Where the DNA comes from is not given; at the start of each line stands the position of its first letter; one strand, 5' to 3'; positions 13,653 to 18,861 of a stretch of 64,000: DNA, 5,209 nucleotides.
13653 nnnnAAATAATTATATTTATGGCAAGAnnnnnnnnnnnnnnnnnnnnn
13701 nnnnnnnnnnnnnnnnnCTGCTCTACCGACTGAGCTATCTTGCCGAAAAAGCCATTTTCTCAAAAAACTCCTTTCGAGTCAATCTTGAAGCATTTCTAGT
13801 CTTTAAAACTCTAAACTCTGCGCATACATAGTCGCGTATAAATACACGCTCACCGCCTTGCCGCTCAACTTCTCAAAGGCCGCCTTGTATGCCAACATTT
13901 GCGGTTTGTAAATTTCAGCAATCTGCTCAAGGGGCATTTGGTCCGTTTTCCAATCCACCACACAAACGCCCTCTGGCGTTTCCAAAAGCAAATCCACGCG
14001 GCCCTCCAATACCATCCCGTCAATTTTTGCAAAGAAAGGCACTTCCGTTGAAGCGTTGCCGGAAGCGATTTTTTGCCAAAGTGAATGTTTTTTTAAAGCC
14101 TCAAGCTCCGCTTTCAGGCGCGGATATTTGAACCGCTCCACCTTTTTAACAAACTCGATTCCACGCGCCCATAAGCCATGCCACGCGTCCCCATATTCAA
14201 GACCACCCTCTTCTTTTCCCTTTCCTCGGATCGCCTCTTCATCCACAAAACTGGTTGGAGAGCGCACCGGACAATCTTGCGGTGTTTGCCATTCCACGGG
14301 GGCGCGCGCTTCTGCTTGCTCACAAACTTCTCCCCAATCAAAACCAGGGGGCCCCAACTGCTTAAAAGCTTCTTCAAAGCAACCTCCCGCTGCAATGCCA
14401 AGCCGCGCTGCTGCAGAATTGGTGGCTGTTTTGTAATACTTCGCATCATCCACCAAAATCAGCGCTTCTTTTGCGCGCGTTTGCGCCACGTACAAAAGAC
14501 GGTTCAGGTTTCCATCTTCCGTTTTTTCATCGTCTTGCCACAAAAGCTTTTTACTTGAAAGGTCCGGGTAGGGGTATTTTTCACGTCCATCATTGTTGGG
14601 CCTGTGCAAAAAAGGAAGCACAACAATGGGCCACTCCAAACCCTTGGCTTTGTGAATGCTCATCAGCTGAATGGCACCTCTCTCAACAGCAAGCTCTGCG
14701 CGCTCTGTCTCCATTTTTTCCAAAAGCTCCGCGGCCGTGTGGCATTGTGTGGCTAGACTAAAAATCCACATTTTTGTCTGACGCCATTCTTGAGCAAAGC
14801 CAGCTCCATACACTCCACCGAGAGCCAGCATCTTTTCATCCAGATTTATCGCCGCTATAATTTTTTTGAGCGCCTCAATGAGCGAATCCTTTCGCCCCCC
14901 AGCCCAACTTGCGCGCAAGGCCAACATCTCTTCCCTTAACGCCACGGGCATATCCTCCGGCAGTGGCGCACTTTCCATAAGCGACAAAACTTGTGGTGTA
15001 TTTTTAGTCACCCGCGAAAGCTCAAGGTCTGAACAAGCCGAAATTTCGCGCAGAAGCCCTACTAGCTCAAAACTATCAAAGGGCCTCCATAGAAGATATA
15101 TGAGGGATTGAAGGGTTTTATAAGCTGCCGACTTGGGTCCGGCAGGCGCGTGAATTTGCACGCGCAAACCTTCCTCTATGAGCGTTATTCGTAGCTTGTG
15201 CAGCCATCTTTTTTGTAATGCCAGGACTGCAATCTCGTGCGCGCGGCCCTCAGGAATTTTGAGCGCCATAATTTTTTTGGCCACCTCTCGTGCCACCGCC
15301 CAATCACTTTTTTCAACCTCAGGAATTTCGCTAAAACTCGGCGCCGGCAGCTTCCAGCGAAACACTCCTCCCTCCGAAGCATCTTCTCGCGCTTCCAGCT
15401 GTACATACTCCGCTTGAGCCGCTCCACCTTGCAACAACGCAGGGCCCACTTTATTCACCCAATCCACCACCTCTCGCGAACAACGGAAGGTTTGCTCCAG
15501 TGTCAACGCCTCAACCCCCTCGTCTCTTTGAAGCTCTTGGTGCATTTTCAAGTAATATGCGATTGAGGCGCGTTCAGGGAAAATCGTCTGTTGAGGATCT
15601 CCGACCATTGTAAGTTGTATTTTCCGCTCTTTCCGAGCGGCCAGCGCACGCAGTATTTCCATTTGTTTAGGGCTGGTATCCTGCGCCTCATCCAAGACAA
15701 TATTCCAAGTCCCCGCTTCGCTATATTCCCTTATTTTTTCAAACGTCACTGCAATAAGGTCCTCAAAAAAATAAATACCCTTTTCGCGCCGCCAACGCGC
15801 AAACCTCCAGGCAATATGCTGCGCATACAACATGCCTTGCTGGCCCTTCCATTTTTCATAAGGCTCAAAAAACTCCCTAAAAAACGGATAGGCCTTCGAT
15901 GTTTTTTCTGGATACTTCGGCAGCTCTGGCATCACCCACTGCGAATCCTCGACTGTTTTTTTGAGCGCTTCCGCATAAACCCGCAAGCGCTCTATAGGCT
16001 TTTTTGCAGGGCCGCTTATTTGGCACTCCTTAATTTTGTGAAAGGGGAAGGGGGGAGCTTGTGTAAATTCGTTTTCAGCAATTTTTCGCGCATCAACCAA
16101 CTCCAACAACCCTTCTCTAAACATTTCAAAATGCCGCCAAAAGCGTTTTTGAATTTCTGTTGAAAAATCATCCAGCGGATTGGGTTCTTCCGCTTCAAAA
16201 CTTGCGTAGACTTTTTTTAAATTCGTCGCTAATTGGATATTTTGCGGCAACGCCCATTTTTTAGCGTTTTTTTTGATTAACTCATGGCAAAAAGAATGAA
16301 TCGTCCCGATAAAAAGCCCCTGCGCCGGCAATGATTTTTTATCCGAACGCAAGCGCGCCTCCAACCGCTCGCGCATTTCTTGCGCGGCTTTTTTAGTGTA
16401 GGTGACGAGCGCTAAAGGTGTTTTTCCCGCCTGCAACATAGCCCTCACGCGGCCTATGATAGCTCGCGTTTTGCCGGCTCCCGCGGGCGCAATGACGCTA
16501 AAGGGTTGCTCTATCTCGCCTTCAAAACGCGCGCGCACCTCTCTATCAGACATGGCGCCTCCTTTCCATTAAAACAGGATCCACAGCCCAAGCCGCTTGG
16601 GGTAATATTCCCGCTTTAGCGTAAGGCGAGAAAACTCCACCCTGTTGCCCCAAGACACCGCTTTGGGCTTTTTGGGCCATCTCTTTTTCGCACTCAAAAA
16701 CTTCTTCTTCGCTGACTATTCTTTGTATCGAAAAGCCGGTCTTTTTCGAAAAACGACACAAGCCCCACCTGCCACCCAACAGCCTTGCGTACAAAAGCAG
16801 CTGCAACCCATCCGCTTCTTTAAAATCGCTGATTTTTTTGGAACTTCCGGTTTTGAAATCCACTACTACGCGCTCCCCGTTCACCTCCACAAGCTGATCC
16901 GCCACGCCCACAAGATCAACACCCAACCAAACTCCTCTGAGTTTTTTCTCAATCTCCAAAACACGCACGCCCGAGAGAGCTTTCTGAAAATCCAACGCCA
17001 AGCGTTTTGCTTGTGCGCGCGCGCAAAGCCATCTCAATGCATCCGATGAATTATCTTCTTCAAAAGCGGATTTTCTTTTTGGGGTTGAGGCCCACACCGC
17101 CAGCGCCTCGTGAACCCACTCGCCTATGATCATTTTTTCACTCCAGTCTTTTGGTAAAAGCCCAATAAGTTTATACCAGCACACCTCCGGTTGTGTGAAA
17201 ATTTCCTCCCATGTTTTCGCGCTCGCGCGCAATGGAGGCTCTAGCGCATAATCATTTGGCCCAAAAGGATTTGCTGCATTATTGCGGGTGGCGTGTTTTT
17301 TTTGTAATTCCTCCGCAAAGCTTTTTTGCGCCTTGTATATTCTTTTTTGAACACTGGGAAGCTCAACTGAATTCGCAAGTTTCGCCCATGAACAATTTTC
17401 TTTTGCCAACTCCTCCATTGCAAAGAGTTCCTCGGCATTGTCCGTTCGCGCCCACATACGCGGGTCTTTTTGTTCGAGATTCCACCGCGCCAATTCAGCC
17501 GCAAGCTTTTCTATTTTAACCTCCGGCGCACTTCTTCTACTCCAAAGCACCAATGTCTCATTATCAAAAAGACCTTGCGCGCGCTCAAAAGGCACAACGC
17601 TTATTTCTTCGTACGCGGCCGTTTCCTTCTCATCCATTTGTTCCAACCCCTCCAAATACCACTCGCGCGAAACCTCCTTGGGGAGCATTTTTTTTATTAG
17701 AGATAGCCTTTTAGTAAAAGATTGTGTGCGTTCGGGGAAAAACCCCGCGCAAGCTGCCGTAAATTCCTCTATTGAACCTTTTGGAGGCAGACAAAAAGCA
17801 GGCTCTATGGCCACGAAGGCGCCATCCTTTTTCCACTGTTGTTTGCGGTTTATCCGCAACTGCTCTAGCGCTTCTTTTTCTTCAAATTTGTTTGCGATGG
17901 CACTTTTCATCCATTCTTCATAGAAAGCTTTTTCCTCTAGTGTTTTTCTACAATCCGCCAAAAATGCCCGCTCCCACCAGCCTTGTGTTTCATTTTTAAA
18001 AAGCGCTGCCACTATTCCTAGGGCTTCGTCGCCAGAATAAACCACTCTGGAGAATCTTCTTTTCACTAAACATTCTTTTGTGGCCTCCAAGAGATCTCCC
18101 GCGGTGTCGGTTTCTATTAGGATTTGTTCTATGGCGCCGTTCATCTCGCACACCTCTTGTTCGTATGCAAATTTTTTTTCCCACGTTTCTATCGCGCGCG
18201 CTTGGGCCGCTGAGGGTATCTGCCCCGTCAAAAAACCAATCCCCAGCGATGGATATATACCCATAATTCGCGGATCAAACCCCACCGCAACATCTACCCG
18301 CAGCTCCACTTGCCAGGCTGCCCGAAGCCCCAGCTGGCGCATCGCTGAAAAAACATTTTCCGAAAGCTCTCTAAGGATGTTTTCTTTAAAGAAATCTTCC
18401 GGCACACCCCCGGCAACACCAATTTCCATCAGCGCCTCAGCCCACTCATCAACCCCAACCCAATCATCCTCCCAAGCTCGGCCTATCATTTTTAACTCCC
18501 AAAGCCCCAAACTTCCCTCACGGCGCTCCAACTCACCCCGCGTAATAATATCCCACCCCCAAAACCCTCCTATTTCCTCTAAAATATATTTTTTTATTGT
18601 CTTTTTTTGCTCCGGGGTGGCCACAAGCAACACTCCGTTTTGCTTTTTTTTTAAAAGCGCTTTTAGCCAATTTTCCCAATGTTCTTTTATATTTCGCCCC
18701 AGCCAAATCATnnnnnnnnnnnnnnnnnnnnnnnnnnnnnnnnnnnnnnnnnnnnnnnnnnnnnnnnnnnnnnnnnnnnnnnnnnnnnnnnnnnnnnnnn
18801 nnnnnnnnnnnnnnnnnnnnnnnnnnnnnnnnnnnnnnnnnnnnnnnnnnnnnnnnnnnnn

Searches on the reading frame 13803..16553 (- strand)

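Call 53: search_protein_families(library=ncbifam, proteins=[window:13803-16553:-], max_evalue=1e-10)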
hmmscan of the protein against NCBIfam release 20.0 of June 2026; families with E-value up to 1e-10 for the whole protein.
window:13803-16553:- (916 aa): 13 families
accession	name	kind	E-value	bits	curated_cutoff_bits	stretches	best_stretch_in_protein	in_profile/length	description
TIGR00609.1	recB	equivalog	4e-36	124.6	696.05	1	614-701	714-811/1175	exodeoxyribonuclease V subunit beta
TIGR02785.1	addA_Gpos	equivalog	5e-34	117.4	707.65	0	20-95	19-107/1234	helicase-exonuclease AddAB subunit AddA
TIGR02784.1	addA_alphas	equivalog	5.4e-31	107.8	860.75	0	243-423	343-544/1138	double-strand break repair helicase AddA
NF010485.0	PRK13909.1-2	equivalog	1.1e-28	100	650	0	285-455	335-488/909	RecB-like helicase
TIGR01073.1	pcrA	equivalog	2.2e-27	95.8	911.2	1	14-106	16-106/725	DNA helicase PcrA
NF008743.0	PRK11773.1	equivalog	2.4e-27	95.6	965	1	19-108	26-113/720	DNA helicase II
TIGR01075.1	uvrD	equivalog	2.5e-27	95.5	1144.45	1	19-108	21-108/715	DNA helicase II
TIGR01074.1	rep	equivalog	1.3e-23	83.2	951.45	1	15-108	14-106/668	DNA helicase Rep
NF008276.0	PRK11054.1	equivalog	1.2e-19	70.3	543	0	18-112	212-302/684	DNA helicase IV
NF008172.0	PRK10919.1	equivalog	7.7e-19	67.4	1168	0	16-108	16-107/673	DNA helicase Rep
NF008128.0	PRK10876.1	equivalog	7e-15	53.8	1697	0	286-369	382-460/1181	exodeoxyribonuclease V subunit beta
NF010487.0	PRK13909.1-4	equivalog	1.6e-14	53.2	759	0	21-64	10-55/924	RecB-like helicase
NF010484.0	PRK13909.1-1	equivalog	4.5e-11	41.2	1074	0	597-654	607-664/945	RecB-like helicase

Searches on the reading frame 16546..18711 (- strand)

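Call 53: search_protein_families(library=ncbifam, proteins=[window:16546-18711:-], max_evalue=1e-10)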
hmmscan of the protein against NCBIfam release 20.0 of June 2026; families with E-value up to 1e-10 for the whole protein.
window:16546-18711:- (721 aa): 0 families

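Call 67: search_protein_families(library=pfam, proteins=[window:16546-18711:-], max_evalue=0.0001)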
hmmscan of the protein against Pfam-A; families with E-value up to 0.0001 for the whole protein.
window:16546-18711:- (721 aa): 1 family
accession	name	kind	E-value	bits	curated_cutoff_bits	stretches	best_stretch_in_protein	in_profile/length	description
PF12705.13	PDDEXK_1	-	4.7e-10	40.3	22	1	528-645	36-169/247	PD-(D/E)XK nuclease superfamily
